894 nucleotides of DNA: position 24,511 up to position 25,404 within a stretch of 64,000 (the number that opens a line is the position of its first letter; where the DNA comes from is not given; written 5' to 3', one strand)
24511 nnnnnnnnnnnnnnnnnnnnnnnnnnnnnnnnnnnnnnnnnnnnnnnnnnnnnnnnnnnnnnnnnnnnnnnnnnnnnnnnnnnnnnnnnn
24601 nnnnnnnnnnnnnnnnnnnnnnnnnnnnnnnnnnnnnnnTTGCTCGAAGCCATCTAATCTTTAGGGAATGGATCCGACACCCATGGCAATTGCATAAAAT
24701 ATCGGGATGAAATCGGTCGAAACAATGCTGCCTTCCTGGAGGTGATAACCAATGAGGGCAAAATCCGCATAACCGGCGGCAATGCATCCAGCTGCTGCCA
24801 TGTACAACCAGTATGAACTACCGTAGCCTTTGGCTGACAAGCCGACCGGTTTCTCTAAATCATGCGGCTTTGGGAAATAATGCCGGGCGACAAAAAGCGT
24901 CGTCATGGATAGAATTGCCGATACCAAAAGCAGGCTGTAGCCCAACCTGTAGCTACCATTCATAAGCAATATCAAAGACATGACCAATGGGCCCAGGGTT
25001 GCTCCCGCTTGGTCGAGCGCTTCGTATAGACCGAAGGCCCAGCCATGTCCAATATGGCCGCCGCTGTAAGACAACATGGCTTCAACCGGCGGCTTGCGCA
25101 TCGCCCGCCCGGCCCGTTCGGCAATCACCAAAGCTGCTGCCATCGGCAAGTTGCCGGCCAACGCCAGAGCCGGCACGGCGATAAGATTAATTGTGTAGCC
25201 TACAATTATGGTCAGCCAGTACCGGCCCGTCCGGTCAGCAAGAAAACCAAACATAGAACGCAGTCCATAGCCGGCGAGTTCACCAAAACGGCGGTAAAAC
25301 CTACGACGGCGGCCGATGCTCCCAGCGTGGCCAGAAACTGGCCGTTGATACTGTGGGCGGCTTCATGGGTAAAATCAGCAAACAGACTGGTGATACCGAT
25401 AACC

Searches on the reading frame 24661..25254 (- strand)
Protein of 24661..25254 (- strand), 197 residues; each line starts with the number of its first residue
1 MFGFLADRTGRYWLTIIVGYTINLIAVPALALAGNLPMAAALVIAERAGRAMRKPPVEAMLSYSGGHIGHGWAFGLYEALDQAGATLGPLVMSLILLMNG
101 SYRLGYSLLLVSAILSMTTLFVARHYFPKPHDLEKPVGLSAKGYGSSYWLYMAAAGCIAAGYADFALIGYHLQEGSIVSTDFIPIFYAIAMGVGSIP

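Call 39: search_protein_families(library=pfam, proteins=[window:24661-25254:-], max_evalue=0.001)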
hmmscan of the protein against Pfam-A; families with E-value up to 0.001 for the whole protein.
window:24661-25254:- (197 aa): 2 families
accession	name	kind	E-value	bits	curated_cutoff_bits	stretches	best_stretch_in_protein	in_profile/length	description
PF07690.21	MFS_1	-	4.9e-09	36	33.4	1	2-194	52-251/347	Major Facilitator Superfamily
PF11700.14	ATG22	-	5e-05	22.6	24.1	1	74-121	423-470/482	Vacuole effluxer Atg22 like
